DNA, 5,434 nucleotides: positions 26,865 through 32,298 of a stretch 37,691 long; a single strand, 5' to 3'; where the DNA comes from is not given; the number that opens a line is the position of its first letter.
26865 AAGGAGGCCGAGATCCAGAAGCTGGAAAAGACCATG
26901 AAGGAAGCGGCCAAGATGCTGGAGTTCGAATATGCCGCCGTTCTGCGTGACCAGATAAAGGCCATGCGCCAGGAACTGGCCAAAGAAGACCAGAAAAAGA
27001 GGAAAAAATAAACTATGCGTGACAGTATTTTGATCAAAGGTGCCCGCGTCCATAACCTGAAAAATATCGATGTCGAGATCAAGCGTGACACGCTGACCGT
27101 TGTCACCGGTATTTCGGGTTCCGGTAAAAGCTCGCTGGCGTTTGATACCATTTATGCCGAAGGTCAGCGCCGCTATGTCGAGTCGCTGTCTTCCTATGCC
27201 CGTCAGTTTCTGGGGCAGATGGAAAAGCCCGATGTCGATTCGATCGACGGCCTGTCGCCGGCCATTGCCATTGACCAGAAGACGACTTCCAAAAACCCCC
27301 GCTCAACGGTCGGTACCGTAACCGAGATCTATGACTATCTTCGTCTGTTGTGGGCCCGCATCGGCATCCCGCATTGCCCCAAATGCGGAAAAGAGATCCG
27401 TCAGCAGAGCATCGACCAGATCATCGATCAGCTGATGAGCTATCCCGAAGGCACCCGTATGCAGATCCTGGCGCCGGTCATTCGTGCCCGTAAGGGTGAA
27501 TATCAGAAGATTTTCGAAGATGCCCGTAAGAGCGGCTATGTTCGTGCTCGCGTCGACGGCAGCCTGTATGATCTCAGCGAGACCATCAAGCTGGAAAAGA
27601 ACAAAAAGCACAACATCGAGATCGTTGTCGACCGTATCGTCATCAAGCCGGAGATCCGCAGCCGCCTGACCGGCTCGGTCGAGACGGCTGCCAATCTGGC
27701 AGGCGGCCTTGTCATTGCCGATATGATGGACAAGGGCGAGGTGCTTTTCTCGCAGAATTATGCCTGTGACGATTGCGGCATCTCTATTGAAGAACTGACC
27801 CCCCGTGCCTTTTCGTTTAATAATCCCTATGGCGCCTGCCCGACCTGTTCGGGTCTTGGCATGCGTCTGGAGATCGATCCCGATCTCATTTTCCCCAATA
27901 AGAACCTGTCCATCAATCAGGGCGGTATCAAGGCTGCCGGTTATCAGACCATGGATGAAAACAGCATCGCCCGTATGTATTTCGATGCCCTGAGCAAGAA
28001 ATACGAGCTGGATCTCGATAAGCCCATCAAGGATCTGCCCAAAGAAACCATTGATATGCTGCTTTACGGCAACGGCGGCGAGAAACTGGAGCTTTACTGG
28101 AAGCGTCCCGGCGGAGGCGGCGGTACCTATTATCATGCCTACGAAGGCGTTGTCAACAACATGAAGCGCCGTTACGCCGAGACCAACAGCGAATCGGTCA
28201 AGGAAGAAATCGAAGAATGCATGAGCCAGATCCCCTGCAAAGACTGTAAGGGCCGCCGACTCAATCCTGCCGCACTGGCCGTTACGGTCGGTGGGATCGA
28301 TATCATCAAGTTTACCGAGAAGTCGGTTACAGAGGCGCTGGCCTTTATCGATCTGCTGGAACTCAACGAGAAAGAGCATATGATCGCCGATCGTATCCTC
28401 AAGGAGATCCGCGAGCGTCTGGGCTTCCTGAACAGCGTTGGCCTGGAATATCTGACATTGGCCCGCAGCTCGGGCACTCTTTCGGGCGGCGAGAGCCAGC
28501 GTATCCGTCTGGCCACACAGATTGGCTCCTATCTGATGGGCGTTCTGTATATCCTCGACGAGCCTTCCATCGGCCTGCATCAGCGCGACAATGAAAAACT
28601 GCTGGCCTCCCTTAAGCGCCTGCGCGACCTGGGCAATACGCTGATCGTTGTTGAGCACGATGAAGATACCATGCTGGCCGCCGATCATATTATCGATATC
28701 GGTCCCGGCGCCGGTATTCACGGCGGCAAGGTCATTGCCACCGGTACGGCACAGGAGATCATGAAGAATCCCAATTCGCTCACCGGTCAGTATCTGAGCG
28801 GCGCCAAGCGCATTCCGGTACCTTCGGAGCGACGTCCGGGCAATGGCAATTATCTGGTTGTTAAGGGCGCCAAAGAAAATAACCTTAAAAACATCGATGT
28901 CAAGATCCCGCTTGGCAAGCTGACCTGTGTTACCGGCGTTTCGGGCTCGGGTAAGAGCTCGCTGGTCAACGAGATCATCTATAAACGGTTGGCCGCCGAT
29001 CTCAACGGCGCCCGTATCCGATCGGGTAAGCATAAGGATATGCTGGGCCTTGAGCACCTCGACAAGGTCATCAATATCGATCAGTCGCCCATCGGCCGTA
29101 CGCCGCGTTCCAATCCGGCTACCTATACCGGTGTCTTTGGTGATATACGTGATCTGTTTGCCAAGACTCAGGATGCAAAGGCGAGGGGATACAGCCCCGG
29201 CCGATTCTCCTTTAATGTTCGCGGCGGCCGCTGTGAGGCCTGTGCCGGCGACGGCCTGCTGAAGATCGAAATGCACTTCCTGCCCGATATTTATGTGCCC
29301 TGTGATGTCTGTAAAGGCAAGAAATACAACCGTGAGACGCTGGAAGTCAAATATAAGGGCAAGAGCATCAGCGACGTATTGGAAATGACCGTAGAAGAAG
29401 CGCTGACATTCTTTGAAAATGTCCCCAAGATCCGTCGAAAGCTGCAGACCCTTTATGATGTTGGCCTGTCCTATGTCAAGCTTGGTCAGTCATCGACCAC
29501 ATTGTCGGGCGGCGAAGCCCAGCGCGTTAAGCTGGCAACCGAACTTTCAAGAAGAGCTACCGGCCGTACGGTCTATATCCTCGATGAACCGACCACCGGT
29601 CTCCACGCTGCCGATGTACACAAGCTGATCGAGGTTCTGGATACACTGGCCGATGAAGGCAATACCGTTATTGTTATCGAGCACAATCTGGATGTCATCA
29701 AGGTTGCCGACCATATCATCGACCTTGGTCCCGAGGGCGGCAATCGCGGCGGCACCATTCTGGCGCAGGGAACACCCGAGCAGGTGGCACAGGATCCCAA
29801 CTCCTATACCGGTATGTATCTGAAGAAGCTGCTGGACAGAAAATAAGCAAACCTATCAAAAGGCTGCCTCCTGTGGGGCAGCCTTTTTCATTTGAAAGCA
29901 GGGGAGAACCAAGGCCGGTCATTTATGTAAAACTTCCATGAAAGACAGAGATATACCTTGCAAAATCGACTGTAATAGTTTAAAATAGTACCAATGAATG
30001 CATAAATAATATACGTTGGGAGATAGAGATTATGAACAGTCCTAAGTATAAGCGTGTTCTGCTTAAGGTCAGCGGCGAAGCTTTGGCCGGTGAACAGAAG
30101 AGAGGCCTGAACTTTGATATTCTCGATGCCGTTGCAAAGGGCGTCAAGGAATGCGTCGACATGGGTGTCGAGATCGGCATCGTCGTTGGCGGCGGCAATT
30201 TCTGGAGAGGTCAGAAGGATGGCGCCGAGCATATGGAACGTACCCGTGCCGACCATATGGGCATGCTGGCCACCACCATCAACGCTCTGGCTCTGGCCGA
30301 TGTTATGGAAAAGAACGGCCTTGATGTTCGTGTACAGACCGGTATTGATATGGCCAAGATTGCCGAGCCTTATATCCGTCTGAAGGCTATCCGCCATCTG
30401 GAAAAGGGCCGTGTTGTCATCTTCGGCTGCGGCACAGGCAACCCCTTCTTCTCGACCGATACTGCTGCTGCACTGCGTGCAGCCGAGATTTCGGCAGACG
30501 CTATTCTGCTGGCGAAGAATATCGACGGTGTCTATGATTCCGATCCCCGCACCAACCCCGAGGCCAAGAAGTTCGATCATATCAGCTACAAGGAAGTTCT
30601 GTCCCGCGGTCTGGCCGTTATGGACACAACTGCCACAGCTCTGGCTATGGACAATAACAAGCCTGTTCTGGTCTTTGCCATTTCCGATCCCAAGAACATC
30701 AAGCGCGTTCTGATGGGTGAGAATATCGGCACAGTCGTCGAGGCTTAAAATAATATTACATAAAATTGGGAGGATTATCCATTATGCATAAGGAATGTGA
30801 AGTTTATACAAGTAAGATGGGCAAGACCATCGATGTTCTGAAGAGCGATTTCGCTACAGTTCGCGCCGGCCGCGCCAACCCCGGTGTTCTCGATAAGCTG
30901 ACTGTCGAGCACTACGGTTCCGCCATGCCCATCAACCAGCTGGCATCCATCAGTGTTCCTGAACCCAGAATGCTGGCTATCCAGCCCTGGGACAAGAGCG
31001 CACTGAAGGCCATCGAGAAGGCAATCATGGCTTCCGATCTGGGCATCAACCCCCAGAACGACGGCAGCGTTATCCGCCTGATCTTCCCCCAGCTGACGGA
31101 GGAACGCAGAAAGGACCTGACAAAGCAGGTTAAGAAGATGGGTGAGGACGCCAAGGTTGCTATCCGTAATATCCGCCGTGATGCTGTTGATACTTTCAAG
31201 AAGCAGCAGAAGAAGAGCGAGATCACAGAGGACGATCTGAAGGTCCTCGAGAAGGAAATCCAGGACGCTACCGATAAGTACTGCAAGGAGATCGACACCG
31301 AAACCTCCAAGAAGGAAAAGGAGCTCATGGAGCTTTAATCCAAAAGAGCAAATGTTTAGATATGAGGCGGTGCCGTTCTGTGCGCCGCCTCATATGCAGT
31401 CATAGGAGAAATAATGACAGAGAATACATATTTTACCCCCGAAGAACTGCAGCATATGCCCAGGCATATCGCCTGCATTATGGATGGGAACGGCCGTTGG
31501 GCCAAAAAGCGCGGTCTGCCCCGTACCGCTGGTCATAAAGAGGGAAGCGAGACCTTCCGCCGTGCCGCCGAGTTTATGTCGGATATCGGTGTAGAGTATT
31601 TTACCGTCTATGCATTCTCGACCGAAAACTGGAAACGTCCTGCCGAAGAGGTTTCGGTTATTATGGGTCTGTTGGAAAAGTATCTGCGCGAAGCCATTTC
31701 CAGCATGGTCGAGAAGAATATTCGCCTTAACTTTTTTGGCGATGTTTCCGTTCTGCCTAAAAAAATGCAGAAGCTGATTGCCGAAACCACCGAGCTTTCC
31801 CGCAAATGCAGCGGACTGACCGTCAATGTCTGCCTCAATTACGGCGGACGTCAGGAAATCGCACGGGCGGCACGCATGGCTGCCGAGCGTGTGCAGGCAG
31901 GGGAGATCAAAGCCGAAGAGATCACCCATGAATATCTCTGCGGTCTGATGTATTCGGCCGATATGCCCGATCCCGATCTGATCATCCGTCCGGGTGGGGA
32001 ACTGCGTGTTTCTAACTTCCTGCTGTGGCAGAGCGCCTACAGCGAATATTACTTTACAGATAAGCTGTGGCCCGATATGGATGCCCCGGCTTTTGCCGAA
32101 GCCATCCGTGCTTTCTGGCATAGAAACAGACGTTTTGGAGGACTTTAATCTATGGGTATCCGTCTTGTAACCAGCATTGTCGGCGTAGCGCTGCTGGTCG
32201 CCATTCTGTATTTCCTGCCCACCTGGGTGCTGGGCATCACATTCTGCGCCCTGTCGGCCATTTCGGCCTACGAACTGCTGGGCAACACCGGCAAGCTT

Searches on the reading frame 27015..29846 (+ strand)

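Call 76: search_protein_families(library=pfam, proteins=[window:27015-29846:+], max_evalue=0.00001)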
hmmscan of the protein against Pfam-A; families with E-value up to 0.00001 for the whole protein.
window:27015-29846:+ (943 aa): 10 families
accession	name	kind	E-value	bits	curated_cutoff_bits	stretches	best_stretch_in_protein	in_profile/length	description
PF17760.6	UvrA_inter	-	2.2e-41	140.6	23.3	1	131-238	1-108/109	UvrA interaction domain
PF17755.6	UvrA_DNA-bind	-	8.3e-35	119.9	23.2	1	288-401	1-110/110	UvrA DNA-binding domain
PF00005.33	ABC_tran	-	1.7e-21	77.7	25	0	790-861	73-137/137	ABC transporter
PF02463.25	SMC_N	-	1.6e-15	57.6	40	0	812-904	135-211/220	RecF/RecN/SMC N terminal domain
PF13304.12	AAA_21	-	4.7e-09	37.2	27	0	836-888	243-296/304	AAA domain, putative AbiEii toxin, Type IV TA system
PF13555.12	AAA_29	-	2.7e-07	30.6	27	0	18-41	15-38/61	P-loop containing region of AAA domain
PF20703.3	nSTAND1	-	3.6e-07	30.6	27.1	0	16-46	24-54/379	Novel STAND NTPase 1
PF03193.22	RsgA_GTPase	-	6.3e-07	29.8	30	0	614-660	87-133/174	RsgA GTPase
PF13191.12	AAA_16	-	1.4e-06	29.3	32.6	0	635-660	25-49/167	AAA ATPase domain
PF12399.14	BCA_ABC_TP_C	-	3.7e-06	26.8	25.5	0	572-586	1-15/27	Branched-chain amino acid ATP-binding cassette transporter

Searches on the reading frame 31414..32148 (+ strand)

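Call 76: search_protein_families(library=pfam, proteins=[window:31414-32148:+], max_evalue=0.00001)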
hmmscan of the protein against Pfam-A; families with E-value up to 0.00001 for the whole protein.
window:31414-32148:+ (244 aa): 1 family
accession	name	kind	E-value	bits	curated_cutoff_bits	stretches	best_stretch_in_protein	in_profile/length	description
PF01255.24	Prenyltransf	-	2.9e-81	272.7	27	1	22-242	1-219/219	Putative undecaprenyl diphosphate synthase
